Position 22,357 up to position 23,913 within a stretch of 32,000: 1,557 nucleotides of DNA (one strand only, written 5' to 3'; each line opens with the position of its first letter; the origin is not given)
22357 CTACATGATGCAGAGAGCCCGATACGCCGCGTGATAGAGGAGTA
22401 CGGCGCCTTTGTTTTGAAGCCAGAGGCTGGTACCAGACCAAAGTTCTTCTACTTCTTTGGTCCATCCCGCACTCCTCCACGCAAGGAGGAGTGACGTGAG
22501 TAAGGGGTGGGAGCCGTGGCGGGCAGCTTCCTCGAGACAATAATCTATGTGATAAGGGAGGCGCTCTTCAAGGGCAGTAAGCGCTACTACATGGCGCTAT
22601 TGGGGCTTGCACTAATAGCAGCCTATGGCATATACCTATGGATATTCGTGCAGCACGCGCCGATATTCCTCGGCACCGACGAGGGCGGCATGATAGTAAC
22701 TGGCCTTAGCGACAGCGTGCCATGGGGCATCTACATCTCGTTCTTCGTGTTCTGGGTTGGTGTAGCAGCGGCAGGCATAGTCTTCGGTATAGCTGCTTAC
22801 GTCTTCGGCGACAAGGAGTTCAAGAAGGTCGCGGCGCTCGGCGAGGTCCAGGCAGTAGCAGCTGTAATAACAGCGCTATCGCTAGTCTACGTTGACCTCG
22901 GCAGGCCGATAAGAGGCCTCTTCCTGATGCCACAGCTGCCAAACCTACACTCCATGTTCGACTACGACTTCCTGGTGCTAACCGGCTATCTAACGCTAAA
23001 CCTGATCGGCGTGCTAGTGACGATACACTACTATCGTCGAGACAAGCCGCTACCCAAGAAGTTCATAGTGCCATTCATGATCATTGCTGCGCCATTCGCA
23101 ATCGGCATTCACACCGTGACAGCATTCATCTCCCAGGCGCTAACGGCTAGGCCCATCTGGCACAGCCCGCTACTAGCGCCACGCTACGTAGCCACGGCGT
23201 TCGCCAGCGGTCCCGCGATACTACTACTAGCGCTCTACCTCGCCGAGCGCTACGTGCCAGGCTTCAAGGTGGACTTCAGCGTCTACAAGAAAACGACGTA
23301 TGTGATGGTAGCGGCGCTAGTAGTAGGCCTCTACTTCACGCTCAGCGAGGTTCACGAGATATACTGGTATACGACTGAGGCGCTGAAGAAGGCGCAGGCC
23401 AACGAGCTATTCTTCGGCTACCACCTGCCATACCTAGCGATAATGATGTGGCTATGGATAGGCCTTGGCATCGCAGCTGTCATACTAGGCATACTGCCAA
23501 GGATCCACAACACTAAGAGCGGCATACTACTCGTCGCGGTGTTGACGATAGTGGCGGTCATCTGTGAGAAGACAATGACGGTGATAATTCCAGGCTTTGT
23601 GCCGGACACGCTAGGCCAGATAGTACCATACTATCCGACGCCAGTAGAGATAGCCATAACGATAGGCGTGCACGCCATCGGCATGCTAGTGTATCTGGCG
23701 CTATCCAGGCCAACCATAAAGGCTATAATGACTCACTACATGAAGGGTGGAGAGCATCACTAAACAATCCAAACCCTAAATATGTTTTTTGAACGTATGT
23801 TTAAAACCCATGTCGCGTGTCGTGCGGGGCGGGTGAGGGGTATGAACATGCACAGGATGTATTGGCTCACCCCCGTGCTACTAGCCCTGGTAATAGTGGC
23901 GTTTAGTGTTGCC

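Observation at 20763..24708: Four-gene cytochrome c / FeS / NrfD / cytochrome c module with no catalytic subunit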

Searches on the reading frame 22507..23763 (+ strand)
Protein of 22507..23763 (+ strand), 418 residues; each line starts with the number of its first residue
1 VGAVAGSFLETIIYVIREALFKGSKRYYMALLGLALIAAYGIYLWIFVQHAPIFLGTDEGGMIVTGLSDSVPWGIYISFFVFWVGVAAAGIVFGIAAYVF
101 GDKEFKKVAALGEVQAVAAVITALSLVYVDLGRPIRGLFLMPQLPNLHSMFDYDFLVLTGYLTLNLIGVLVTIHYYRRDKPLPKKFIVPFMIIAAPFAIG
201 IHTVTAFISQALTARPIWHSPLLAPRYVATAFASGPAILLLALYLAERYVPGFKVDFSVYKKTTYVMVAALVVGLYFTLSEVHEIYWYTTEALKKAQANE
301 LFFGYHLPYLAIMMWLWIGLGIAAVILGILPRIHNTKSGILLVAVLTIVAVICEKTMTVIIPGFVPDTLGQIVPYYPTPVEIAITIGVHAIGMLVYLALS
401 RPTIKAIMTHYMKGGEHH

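Call 3: search_protein_families(library=pfam, proteins=[window:22507-23763:+], max_evalue=0.01)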
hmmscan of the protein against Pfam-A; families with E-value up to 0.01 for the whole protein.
window:22507-23763:+ (418 aa): 1 family
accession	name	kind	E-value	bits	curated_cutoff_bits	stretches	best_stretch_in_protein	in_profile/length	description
PF03916.19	NrfD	-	1.1e-35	124.3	25.8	1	64-364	2-309/313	Polysulphide reductase, NrfD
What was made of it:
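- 22516..23763 (+): Pyrfu_1104: NrfD-family integral membrane subunit with 10 TM helices, the presumed quinol site. Pfam NrfD matches at 1e-35 (call 3).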

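Call 4: search_protein_families(library=ncbifam, proteins=[window:22507-23763:+], max_evalue=0.01)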
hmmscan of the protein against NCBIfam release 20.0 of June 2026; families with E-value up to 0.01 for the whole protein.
window:22507-23763:+ (418 aa): 2 families
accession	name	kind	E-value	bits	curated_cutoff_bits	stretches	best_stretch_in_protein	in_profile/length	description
NF045798.1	DsrP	equivalog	7.6e-71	239.3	350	1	18-405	3-342/346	sulfate reduction electron transfer complex DsrMKJOP subunit DsrP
NF041784.1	mnquin_red_QrcD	equivalog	2.4e-13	50.1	570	2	22-173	8-154/408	menaquinone reductase integral membrane subunit QrcD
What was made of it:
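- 22516..23763 (+): NCBIfam DsrP scores 239 bits against a cutoff of 350 (call 4).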

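Call 7: find_encoding_contigs(protein=window:22507-23763:+, flank=10000, max_places=6)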
Protein window:22507-23763:+ (418 aa): no gene with exactly this product is on record in the collection.

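Call 9: find_homologous_proteins(query=window:22507-23763:+, max_evalue=0.00001)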
Query window:22507-23763:+ (418 aa): 663 proteins with E <= 0.00001 among 8000 candidates; the best 120 are listed.
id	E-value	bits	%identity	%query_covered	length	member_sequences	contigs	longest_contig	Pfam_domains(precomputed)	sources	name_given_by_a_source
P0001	4.4e-266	901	100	99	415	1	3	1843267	PF03916.20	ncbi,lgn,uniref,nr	ncbi:Polysulphide reductase NrfD [Pyrolobus fumarii 1A]|uniref:Polysulphide reductase NrfD n=1 Tax=P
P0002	1.6e-219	747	80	99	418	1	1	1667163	PF03916.20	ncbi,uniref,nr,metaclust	ncbi:NrfD/PsrC family molybdoenzyme membrane anchor subunit [Hyperthermus butylicus]|uniref:Polysulf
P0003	2.4e-217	740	80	99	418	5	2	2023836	PF03916.20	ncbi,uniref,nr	ncbi:Polysulfide reductase [Pyrodictium delaneyi]|uniref:Polysulfide reductase n=1 Tax=Pyrodictium d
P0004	5.3e-216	736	78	100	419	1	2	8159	PF03916.20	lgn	-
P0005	1.2e-215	734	78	100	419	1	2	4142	PF03916.20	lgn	-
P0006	3.2e-215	733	78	100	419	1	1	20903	PF03916.20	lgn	-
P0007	4.0e-214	729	77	100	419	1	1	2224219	PF03916.20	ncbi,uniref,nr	ncbi:NrfD/PsrC family molybdoenzyme membrane anchor subunit [Pyrodictium abyssi]|uniref:Polysulfide 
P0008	3.8e-213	726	78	99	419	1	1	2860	PF03916.20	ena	-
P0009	4.8e-209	713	76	100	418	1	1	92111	PF03916.20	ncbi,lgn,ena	-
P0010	2.1e-202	691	74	99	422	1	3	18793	PF03916.20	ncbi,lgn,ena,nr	ncbi:MAG: polysulfide reductase NrfD [Desulfurococcales archaeon]|nr:polysulfide reductase NrfD [Des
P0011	8.2e-201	686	73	99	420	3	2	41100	PF03916.20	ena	-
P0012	3.9e-199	680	74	99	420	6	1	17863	PF03916.20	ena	-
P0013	4.6e-198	676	74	99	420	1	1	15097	PF03916.20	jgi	-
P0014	2.0e-197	674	72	99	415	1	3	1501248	PF03916.20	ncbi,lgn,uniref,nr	ncbi:polysulfide reductase [Pyrodictium occultum]|uniref:Polysulfide reductase n=1 Tax=Pyrodictium o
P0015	2.1e-197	674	73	99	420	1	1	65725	PF03916.20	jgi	-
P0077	1.0e-120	422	50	98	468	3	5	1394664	PF03916.20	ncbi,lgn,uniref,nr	ncbi:polysulfide reductase [Ignicoccus islandicus DSM 13165]|uniref:Polysulfide reductase n=1 Tax=Ig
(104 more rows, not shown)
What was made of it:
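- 22516..23763 (+): It is 100% identical to the P. fumarii protein P0001 (call 9).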

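Call 11: find_encoding_contigs(protein=P0002, flank=10000, max_places=2)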
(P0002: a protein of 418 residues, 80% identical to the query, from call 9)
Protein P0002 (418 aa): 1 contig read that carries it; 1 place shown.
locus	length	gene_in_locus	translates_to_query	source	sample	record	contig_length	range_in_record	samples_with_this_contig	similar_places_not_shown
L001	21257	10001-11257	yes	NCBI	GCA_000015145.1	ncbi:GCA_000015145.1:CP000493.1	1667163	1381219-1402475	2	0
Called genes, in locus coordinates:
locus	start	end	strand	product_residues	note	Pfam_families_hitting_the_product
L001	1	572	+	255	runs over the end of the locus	-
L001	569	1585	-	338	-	PF00490:ALAD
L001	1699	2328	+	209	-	-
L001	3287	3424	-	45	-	-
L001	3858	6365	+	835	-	PF14522:Cytochrome_C7 (faint), PF13447:Multi-haem_cyto, PF24161:CCDC39, PF23991:DUF7310 (faint)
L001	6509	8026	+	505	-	-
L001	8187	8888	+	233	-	PF14522:Cytochrome_C7 (faint)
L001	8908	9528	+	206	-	-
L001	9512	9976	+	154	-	PF12838:Fer4_7 (weak), PF13247:Fer4_11 (weak), PF12797:Fer4_2 (weak), PF12837:Fer4_6, PF13237:Fer4_10, PF00037:Fer4, PF13187:Fer4_9, PF13247:Fer4_11, +2 more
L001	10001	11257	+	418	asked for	PF03916:NrfD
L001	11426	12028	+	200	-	-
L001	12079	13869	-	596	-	PF04055:Radical_SAM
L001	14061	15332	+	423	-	-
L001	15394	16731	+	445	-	-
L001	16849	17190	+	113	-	PF01176:eIF-1a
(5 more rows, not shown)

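Call 12: find_encoding_contigs(protein=P0077, flank=10000, max_places=2)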
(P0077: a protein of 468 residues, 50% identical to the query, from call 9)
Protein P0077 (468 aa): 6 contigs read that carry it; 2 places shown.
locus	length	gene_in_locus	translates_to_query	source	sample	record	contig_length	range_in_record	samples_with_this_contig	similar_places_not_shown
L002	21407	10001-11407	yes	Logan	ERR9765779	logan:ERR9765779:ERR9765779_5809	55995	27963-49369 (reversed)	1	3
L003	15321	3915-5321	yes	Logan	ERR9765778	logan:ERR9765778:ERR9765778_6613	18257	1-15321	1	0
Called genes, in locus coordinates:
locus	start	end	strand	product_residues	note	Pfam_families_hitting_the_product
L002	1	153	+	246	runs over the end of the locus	PF00290:Trp_syntA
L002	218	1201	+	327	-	PF00890:FAD_binding_2, PF01266:DAO (weak), PF01494:FAD_binding_3, PF01946:Thi4, PF07992:Pyr_redox_2, PF12831:FAD_oxidored, PF13738:Pyr_redox_3, PF00070:Pyr_redox, +4 more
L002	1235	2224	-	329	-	-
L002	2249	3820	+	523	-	PF20123:DUF6513 (weak), PF14251:PterinBD-DUF4346 (weak)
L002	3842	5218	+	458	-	PF02403:Seryl_tRNA_N, PF00587:tRNA-synt_2b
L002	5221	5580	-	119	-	-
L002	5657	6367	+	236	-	PF00462:Glutaredoxin (faint), PF00085:Thioredoxin (faint), PF13098:Thioredoxin_2 (faint), PF13192:Thioredoxin_3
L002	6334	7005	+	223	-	PF12838:Fer4_7 (faint), PF00037:Fer4 (weak), PF25160:LdpA_Fe-S-bd (faint), PF12837:Fer4_6 (faint), PF13187:Fer4_9 (weak), PF11969:DcpS_C, PF01230:HIT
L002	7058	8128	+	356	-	PF20706:GT4-conflict (faint), PF13439:Glyco_transf_4, PF13579:Glyco_trans_4_4, PF00534:Glycos_transf_1, PF13692:Glyco_trans_1_4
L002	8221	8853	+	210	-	PF14522:Cytochrome_C7 (faint)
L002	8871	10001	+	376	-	PF13247:Fer4_11, PF00037:Fer4 (weak), PF12797:Fer4_2 (weak), PF12837:Fer4_6 (weak), PF12838:Fer4_7 (weak), PF13187:Fer4_9 (weak), PF13237:Fer4_10 (weak), PF13247:Fer4_11 (weak)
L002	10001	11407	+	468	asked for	PF03916:NrfD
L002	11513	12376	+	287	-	-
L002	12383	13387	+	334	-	PF00850:Hist_deacetyl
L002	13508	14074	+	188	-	PF21800:KH_KRR1_2nd, PF22891:KH_PNO1_2nd, PF00013:KH_1 (weak)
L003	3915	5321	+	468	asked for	PF03916:NrfD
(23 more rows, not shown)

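Call 26: search_solved_structures(query=window:22507-23763:+, max_evalue=0.01)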
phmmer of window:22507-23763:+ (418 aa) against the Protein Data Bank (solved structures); distinct sequences matched with E-value up to 0.01: 2.
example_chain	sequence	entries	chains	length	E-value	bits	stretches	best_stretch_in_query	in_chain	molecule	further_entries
6f0k_C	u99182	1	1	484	6.4e-05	25.4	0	61-151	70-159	Polysulphide reductase NrfD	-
6btm_C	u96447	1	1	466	0.00016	24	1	53-148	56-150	Alternative Complex III subunit C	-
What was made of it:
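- ActC chains are also the only sequence-level PDB hits (call 26).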

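Call 35: find_related_loci(query=A2, collection=genome_contigs, flank=10000)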
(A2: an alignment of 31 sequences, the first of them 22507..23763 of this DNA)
Query A2 (418 aa) in genome_contigs; peptide patterns used: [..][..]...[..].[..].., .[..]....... (x = any residue, [..] = any of these).
284 stretches matched a pattern; 259 encode a relative of the query (tblastn E <= 1e-3); the best 80 are kept; 80 distinct loci.
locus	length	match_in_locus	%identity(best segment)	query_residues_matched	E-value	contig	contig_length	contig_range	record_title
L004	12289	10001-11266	73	2-418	0e+0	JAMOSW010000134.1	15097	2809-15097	MAG: Pyrodictiaceae archaeon isolate 4571-419_maxbin2_scaf2bin.027 4571-419_scaffold_955_c1, whole genome shotgun sequen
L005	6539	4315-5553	74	6-418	0e+0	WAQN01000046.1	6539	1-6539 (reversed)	MAG: Desulfurococcales archaeon isolate S146_67_esom k151_403056, whole genome shotgun sequence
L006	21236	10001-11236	72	8-418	0e+0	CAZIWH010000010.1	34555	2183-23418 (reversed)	MAG TPA_asm: uncultured Hyperthermus sp. isolate SRP163575_co1_287 genome assembly, contig: NODE_2378_length_34555_cov_5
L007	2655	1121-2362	68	4-418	0e+0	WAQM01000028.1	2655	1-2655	MAG: Pyrodictiaceae archaeon isolate S146_132_esom k151_174485, whole genome shotgun sequence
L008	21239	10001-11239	71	5-418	0e+0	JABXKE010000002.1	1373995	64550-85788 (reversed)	MAG: Pyrodictium sp. isolate DIMAG01 c_000000007261_partial_102228_164815, whole genome shotgun sequence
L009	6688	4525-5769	69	5-418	0e+0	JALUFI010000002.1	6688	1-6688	MAG: Pyrodictiaceae archaeon isolate S143_metabat2_scaf2bin.055 S143_NODE_10214_length_6688_cov_4.074684, whole genome s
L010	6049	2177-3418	71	7-418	0e+0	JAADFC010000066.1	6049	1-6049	MAG: Thermoproteota archaeon isolate L_MetaBat.77 contig-127_17575, whole genome shotgun sequence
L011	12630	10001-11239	69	4-415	7e-174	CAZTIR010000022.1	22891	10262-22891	MAG TPA_asm: uncultured Desulfurococcales archaeon isolate SRP163575_co1_291 genome assembly, contig: NODE_4614_length_2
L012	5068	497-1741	66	7-418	4e-174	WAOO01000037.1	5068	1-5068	MAG: Pyrolobus sp. isolate S143_113_esom k151_234164, whole genome shotgun sequence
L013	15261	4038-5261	66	10-418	1e-168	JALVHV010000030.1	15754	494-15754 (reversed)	MAG: Pyrodictiaceae archaeon isolate A1_metabat1_scaf2bin.004 A1_NODE_1421_length_15754_cov_40.479363, whole genome shot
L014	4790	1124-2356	65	7-418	6e-171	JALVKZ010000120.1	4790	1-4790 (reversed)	MAG: Pyrodictiaceae archaeon isolate A1_metabat2_scaf2bin.236 A1_NODE_19887_length_4790_cov_2.954750, whole genome shotg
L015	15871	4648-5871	59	7-414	6e-157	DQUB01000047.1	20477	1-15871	MAG TPA_asm: Pyrodictium sp. isolate SZUA-1443 k95_7812, whole genome shotgun sequence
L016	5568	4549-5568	72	6-346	7e-154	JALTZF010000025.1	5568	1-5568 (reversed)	MAG: Pyrodictiaceae archaeon isolate S141_metabat2_scaf2bin.116 S141_NODE_16889_length_5568_cov_2.184525, whole genome s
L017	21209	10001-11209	61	14-417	2e-152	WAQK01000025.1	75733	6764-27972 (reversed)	MAG: Pyrodictiaceae archaeon isolate S146_92_esom k151_18813, whole genome shotgun sequence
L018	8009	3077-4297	62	7-413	2e-151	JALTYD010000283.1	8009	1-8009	MAG: Pyrodictiaceae archaeon isolate S141_metabat2_scaf2bin.024 S141_NODE_9618_length_8009_cov_1.592109, whole genome sh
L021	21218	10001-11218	61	10-415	2e-174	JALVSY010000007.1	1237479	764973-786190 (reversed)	MAG: Pyrodictiaceae archaeon isolate M1_maxbin2_scaf2bin.012 M1_NODE_1_length_1237479_cov_161.761673, whole genome shotg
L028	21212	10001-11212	51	9-416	2e-126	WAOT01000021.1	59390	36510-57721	MAG: Desulfurococcales archaeon isolate S143_63_esom k151_219360, whole genome shotgun sequence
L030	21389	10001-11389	49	9-418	3e-125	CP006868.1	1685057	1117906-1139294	Ignicoccus pacificus DSM 13166, complete genome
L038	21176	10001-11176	36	22-417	1e-62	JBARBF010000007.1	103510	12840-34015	MAG: Bacteroidales bacterium isolate MFD05764_ilm_asm_bin327 k127_3483810, whole genome shotgun sequence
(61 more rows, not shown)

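Call 39: search_protein_families(library=pfam, proteins=[L006:5767-7386:+, L028:12058-14265:+, L004:2746-3837:+, L015:6614-7417:+, L021:16621-19653:-, L021:19684-21216:-, L021:14454-14861:-, L021:14845-15921:-, L028:14420-16603:+, L021:13661-14335:-], max_evalue=0.001)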
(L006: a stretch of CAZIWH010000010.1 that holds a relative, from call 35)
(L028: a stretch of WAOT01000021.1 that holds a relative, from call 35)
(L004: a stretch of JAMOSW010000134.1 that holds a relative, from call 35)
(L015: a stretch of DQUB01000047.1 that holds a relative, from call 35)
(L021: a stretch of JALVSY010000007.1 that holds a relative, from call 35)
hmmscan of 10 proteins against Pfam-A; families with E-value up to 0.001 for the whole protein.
L006:5767-7386:+ (539 aa): 8 families
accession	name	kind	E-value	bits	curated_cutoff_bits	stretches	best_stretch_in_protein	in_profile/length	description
PF12838.12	Fer4_7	-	1.2e-10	42.1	27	1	400-448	1-52/52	4Fe-4S dicluster domain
PF00037.32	Fer4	-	4.5e-09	36.2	21.1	2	395-417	2-24/24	4Fe-4S binding domain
PF13237.11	Fer4_10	-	1.9e-08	34.5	25.5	1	394-445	2-53/53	4Fe-4S dicluster domain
PF13187.11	Fer4_9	-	6.3e-07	29.8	27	1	400-449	1-52/52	4Fe-4S dicluster domain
PF14697.11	Fer4_21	-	1.6e-06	28.6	35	1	395-450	2-58/59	4Fe-4S dicluster domain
PF12837.12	Fer4_6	-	6.2e-06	26.4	25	1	394-416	2-24/24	4Fe-4S binding domain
PF12797.12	Fer4_2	-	0.00015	21.9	24.5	1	394-413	3-22/22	4Fe-4S binding domain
PF13484.11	Fer4_16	-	0.00086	20.5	30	0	400-420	1-21/66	4Fe-4S double cluster binding domain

L028:12058-14265:+ (735 aa): 18 families
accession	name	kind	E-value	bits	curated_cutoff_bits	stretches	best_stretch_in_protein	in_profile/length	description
PF13447.11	Multi-haem_cyto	-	2.6e-27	96.2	21.9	1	305-382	97-176/269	Seven times multi-haem cytochrome CxxCH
PF14522.11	Cytochrome_C7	-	4.6e-10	39.6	24.8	1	264-330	14-66/67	Cytochrome c7 and related cytochrome c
PF23991.1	DUF7310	-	5.8e-07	30.3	40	1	625-706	1-81/83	Coiled-coil region of unknown function (DUF7310)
PF05622.17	HOOK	-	1.4e-06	27.8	35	1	585-705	265-386/514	HOOK protein coiled-coil region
PF04513.17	Baculo_PEP_C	-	6.6e-06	26.7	38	1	590-697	14-113/140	Baculovirus polyhedron envelope protein, PEP, C terminus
PF14537.11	Cytochrom_c3_2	-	1.1e-05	26.2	25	0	258-330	21-78/79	Cytochrome c3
PF06008.19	Laminin_I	-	1.8e-05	25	34.6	1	590-697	31-136/259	Laminin Domain I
PF10506.14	USHBP1_PDZ-bd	-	2.4e-05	24.8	24.5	1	638-685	1-48/65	Harmonin-binding protein USHBP1, PDZ-binding domain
PF03915.18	AIP3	-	3.6e-05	23.5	31.6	1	593-697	111-218/406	Actin interacting protein 3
PF11559.13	ADIP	-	4.8e-05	23.9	34.3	1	625-703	57-135/151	Afadin- and alpha -actinin-Binding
PF03961.19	FapA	-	0.00018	21.7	31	1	597-722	131-256/272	Flagellar Assembly Protein A beta solenoid domain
PF12296.13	HsbA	-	0.00019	22.3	33.5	0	571-653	11-95/121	Hydrophobic surface binding protein A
PF01496.24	V_ATPase_I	-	0.0002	19.9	30.7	1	583-701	24-146/815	V-type ATPase 116kDa subunit family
PF06160.17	EzrA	-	0.00021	20.2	39.6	1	582-700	312-431/557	Septation ring formation regulator, EzrA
PF10473.14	CENP-F_leu_zip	-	0.00022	21.7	34.5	1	624-701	7-84/140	Leucine-rich repeats of kinetochore protein Cenp-F/LEK1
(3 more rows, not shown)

L004:2746-3837:+ (363 aa): 6 families
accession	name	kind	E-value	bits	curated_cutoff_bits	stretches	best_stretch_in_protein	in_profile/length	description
PF00005.33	ABC_tran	-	6.8e-33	114.6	25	1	23-171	1-136/137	ABC transporter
PF13304.12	AAA_21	-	1.1e-10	42.5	27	2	136-203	230-299/304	AAA domain, putative AbiEii toxin, Type IV TA system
PF02463.25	SMC_N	-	4.5e-07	30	40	0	35-74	26-68/220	RecF/RecN/SMC N terminal domain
PF13191.12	AAA_16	-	6.3e-05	24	32.6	1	33-188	24-158/167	AAA ATPase domain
PF09818.15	ABC_ATPase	-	0.00058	19.4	23.2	0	28-53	75-99/283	P-loop domain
PF13555.12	AAA_29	-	0.00083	19.5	27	0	32-61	22-50/61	P-loop containing region of AAA domain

L015:6614-7417:+ (267 aa): 2 families
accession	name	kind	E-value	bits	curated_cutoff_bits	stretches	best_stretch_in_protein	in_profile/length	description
PF04967.18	HTH_10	-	4.3e-18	65.3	23.1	1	167-219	1-53/53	HTH DNA binding domain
PF01399.33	PCI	-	0.00057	20.5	22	0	167-211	17-61/84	PCI domain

L021:16621-19653:- (1010 aa): 2 families
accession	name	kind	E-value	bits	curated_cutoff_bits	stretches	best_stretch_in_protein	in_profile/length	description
PF01578.25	Cytochrom_C_asm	-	8.8e-20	71.7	29.9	1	90-241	6-175/212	Cytochrome C assembly protein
PF16327.10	CcmF_C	-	7.8e-07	29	28.7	1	360-523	67-225/323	Cytochrome c-type biogenesis protein CcmF C-terminal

L021:19684-21216:- (510 aa): 2 families
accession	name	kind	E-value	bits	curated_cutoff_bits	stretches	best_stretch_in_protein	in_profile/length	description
PF00085.26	Thioredoxin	-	5.9e-10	39.5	23.5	1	52-142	9-97/103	Thioredoxin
PF13098.12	Thioredoxin_2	-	1.3e-08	35.5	27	1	59-136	3-94/104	Thioredoxin-like domain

L021:14454-14861:- (135 aa): 0 families

L021:14845-15921:- (358 aa): 1 family
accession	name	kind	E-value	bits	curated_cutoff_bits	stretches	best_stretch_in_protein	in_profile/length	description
PF01578.25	Cytochrom_C_asm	-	3e-28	99.4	29.9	1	14-174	35-209/212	Cytochrome C assembly protein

L028:14420-16603:+ (727 aa): 0 families

L021:13661-14335:- (224 aa): 3 families
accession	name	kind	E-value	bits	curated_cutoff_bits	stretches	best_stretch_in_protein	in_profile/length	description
PF01061.29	ABC2_membrane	-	2.7e-07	30.8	26.9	1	2-169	1-167/211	ABC-2 type transporter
PF12730.13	ABC2_membrane_4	-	1.7e-05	25.3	27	1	35-168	29-168/179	ABC-2 family transporter protein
PF12698.13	ABC2_membrane_3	-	3.1e-05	23.7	31.6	1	48-157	154-261/347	ABC-2 family transporter protein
